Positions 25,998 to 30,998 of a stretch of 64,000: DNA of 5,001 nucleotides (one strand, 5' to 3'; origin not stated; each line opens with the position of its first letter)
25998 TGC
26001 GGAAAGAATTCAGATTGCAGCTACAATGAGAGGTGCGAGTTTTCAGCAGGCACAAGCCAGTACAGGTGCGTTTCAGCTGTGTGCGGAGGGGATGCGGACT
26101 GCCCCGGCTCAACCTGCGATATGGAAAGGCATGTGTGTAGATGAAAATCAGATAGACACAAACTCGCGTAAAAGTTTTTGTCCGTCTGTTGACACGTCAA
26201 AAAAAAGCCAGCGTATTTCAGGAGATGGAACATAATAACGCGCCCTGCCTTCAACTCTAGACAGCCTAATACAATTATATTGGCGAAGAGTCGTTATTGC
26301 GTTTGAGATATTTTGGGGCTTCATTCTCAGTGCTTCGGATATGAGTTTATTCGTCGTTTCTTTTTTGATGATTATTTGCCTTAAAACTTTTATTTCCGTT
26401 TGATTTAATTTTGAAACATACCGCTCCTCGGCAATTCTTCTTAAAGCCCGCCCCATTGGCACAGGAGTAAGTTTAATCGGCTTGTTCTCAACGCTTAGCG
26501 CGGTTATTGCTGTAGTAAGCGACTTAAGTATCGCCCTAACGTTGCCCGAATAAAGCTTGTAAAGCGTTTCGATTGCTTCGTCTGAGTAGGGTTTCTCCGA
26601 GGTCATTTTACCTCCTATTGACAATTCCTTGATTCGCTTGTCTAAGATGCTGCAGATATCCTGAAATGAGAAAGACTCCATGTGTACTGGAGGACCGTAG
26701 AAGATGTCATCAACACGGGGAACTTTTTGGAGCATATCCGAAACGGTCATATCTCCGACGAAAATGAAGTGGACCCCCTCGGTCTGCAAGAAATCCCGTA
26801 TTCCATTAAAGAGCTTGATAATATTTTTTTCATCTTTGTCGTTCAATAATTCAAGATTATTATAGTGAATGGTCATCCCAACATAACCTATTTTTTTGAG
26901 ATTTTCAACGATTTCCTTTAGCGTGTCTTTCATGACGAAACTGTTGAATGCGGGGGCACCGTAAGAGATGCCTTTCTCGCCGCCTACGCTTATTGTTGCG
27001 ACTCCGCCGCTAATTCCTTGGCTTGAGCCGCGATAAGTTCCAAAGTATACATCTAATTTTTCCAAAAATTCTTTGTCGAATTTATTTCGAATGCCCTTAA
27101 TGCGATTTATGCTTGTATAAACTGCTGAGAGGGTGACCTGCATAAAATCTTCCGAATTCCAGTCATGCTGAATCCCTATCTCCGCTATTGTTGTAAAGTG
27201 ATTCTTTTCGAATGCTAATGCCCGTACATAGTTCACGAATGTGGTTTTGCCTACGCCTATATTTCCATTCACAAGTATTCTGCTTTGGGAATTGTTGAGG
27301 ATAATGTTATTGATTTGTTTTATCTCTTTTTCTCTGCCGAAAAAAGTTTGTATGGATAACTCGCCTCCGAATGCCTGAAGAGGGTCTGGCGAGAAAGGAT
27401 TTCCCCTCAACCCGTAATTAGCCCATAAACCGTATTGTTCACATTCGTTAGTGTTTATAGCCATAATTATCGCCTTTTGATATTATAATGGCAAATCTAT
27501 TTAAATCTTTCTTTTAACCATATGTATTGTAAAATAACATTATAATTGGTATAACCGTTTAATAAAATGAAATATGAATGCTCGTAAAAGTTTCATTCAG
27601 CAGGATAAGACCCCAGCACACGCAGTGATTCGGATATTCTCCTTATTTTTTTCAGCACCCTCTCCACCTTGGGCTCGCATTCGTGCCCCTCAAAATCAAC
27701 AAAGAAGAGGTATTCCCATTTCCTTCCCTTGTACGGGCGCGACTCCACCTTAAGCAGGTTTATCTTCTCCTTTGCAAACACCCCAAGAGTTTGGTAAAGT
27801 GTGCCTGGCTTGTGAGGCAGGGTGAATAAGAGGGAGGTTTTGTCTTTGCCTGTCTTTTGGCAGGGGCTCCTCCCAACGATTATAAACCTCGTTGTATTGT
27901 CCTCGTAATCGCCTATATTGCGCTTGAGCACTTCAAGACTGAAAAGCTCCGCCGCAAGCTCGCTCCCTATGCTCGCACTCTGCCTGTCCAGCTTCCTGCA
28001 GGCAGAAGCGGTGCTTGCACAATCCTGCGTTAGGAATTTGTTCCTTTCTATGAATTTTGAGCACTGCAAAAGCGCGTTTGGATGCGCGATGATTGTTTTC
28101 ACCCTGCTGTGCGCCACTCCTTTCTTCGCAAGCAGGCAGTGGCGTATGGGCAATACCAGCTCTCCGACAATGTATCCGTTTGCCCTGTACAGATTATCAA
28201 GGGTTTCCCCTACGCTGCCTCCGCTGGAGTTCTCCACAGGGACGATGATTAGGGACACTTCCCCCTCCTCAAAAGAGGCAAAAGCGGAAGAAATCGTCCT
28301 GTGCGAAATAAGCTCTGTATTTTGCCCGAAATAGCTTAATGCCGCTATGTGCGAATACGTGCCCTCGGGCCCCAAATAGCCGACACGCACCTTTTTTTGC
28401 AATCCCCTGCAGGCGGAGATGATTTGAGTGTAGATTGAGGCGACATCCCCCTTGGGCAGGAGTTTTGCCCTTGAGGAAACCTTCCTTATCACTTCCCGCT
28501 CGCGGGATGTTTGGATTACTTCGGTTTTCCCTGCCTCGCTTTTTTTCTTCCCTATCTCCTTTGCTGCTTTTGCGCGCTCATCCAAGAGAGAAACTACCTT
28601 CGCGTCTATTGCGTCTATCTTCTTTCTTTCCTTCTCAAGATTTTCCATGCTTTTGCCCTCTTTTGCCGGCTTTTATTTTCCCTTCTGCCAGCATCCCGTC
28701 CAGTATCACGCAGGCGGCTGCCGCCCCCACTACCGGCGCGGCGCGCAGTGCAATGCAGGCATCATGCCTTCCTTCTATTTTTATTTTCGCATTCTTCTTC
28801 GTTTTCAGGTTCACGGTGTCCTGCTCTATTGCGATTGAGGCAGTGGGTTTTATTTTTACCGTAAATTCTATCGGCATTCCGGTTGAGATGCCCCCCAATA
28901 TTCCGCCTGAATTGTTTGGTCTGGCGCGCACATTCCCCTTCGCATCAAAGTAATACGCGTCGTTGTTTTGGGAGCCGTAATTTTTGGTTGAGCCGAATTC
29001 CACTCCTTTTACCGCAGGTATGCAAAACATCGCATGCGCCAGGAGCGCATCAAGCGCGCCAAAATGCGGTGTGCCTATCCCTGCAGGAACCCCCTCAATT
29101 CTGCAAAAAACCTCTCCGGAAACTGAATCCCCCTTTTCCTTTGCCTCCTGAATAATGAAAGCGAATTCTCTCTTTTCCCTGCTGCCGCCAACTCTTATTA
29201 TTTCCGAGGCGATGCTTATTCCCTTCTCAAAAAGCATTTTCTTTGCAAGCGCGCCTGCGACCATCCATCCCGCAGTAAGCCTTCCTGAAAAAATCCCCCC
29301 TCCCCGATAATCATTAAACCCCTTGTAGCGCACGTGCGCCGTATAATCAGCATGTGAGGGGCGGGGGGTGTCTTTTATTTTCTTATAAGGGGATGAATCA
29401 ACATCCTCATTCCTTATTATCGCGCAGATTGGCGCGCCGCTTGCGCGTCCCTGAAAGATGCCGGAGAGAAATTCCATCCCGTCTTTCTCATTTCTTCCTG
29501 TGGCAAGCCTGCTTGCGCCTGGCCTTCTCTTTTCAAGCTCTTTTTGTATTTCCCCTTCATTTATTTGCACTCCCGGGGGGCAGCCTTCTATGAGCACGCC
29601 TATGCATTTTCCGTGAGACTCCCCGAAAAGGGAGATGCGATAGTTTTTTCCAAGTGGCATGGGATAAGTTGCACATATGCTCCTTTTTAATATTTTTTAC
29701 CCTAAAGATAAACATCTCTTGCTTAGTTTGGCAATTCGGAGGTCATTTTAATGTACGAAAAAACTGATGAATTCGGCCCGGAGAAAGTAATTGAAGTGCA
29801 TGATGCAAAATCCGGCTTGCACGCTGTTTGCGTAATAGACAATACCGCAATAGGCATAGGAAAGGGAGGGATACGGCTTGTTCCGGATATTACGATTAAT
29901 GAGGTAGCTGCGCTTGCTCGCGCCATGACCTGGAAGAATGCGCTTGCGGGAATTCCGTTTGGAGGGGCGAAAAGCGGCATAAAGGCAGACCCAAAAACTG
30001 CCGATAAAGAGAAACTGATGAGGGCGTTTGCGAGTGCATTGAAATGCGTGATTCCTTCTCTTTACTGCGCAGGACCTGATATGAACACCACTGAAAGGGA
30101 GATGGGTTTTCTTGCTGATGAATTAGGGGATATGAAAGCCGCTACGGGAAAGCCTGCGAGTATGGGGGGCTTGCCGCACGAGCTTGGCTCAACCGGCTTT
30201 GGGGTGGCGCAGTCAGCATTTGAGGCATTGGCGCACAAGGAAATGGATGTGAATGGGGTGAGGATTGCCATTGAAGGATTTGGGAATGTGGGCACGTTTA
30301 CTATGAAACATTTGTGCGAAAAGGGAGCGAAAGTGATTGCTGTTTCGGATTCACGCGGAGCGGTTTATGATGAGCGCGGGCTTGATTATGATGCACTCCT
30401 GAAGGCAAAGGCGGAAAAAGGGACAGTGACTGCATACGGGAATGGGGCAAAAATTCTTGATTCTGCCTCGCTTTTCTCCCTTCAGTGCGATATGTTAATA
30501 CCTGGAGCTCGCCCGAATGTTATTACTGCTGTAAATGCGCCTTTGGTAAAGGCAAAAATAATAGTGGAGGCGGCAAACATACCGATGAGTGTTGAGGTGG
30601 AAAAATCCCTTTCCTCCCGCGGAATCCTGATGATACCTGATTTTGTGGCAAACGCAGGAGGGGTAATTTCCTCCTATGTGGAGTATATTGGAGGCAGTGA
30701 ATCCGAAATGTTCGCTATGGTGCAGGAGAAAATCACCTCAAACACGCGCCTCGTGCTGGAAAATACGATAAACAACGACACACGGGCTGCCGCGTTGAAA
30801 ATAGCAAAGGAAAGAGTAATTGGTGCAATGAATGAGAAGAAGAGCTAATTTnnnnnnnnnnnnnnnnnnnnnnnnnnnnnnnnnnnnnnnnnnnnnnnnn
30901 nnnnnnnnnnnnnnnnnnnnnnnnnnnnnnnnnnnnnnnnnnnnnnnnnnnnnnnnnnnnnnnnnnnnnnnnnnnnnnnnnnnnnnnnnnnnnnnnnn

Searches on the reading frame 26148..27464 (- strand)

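Call 36: search_protein_families(library=pfam, proteins=[window:26148-27464:-], max_evalue=0.001)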
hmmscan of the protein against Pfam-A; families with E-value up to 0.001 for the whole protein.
window:26148-27464:- (438 aa): 2 families
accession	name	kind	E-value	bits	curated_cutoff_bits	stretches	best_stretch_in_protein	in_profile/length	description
PF01637.24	ATPase_2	-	1e-06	29.1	33.2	1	41-83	1-43/225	ATPase domain predominantly from Archaea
PF13191.12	AAA_16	-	1.7e-05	25.8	32.6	1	40-87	1-51/167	AAA ATPase domain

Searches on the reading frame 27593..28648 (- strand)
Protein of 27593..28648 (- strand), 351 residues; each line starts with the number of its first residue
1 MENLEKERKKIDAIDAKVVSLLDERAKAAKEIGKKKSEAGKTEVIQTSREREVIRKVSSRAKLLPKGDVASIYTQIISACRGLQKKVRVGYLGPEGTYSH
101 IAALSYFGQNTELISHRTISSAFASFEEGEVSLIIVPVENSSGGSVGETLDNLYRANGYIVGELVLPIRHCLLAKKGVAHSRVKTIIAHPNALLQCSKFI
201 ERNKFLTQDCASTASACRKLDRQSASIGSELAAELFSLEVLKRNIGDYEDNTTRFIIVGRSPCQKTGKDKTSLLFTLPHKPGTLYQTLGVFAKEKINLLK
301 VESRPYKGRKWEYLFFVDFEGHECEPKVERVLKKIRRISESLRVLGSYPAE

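Call 36: search_protein_families(library=pfam, proteins=[window:27593-28648:-], max_evalue=0.001)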
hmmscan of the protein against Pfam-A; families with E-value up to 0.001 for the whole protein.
window:27593-28648:- (351 aa): 3 families
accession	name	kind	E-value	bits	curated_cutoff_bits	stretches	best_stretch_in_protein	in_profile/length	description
PF00800.23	PDT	-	1.2e-56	191.8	25.2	1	89-261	1-179/181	Prephenate dehydratase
PF01817.26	CM_2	-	6.5e-18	65.2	27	1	8-85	2-80/80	Chorismate mutase type II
PF01842.31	ACT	-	2.1e-07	31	27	1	271-336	1-65/66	ACT domain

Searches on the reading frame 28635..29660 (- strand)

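Call 36: search_protein_families(library=pfam, proteins=[window:28635-29660:-], max_evalue=0.001)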
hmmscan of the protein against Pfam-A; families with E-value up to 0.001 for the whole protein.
window:28635-29660:- (341 aa): 1 family
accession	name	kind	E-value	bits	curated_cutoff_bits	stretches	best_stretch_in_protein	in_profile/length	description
PF01264.26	Chorismate_synt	-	1.2e-110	369.8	27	1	8-324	2-327/327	Chorismate synthase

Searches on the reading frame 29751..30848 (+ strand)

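Call 36: search_protein_families(library=pfam, proteins=[window:29751-30848:+], max_evalue=0.001)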
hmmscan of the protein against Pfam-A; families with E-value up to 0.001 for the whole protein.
window:29751-30848:+ (365 aa): 3 families
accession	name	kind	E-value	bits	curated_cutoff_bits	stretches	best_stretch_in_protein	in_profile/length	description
PF00208.27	ELFV_dehydrog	-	8.8e-55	186.5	23.4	1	139-362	1-239/241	Glutamate/Leucine/Phenylalanine/Valine dehydrogenase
PF02812.23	ELFV_dehydrog_N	-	3.4e-28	98.4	25.3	1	10-124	1-126/129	Glu/Leu/Phe/Val dehydrogenase, dimerisation domain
PF05088.18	Bac_GDH_CD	-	0.00044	19.3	22.8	0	254-311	390-447/497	Bacterial NAD-glutamate dehydrogenase, catalytic domain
